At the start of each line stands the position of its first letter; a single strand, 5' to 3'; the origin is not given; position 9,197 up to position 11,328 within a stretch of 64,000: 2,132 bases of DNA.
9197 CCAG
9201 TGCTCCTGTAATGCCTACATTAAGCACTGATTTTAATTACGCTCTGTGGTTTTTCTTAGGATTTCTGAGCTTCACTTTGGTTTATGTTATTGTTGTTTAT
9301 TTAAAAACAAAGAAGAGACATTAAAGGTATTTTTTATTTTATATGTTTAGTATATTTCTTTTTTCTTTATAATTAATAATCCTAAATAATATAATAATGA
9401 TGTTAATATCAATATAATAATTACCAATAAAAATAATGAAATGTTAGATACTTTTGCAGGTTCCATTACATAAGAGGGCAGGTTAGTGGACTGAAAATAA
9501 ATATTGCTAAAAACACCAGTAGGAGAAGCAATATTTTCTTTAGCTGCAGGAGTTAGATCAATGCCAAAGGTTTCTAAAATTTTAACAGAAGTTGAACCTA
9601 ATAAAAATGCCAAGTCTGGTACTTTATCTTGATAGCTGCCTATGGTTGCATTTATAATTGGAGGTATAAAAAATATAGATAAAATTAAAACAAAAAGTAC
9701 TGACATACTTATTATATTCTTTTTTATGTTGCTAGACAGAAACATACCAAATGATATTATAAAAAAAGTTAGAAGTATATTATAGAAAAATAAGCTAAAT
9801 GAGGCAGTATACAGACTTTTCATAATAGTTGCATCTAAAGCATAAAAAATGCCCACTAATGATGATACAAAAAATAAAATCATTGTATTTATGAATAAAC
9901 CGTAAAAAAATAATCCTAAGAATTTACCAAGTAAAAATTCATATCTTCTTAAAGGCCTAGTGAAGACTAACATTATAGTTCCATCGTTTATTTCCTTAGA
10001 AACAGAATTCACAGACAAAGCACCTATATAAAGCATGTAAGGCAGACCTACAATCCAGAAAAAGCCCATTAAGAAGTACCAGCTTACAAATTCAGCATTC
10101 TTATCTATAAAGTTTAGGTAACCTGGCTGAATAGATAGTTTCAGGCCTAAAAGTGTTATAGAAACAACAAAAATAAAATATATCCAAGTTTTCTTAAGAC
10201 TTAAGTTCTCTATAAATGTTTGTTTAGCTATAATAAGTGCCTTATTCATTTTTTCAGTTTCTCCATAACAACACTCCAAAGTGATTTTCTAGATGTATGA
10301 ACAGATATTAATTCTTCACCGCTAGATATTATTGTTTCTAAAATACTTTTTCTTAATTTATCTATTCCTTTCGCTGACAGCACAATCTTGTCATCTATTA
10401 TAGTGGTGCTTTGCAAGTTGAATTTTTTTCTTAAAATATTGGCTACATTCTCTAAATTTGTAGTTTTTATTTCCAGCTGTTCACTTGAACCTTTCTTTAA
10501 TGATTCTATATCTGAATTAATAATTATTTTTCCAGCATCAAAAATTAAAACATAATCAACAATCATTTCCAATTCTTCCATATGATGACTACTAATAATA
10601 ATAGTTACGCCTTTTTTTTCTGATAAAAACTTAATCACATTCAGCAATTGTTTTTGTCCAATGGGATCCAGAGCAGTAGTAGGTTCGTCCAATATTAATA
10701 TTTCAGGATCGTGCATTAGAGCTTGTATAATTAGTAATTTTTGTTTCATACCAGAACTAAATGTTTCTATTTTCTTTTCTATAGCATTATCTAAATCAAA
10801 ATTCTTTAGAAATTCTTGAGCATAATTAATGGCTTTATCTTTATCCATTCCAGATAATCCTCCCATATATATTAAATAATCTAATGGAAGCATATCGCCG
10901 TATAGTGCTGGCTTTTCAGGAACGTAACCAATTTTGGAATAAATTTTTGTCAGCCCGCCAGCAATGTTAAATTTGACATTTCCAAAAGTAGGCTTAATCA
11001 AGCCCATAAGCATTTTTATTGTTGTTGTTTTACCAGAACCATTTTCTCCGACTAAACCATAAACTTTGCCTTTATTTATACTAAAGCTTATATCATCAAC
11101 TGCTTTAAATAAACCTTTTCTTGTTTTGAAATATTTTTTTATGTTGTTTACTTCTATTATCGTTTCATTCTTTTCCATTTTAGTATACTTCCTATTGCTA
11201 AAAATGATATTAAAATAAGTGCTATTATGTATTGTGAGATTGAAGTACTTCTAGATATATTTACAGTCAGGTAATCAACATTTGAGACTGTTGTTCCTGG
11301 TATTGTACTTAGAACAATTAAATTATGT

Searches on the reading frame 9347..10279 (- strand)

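Call 38: search_protein_families(library=pfam, proteins=[window:9347-10279:-], max_evalue=0.0001)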
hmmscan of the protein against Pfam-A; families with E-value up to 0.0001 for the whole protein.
window:9347-10279:- (310 aa): 1 family
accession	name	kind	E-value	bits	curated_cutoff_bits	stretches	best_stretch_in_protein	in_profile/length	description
PF12679.13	ABC2_membrane_2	-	3.4e-09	36.8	27.2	1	16-241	2-219/283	ABC-2 family transporter protein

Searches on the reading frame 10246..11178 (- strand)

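Call 38: search_protein_families(library=pfam, proteins=[window:10246-11178:-], max_evalue=0.0001)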
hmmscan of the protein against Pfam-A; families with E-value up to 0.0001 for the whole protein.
window:10246-11178:- (310 aa): 2 families
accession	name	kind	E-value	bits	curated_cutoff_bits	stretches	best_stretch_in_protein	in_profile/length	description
PF00005.33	ABC_tran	-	4.7e-29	102.2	25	1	28-168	2-137/137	ABC transporter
PF13304.12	AAA_21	-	2.8e-13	51.1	27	1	133-203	231-303/304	AAA domain, putative AbiEii toxin, Type IV TA system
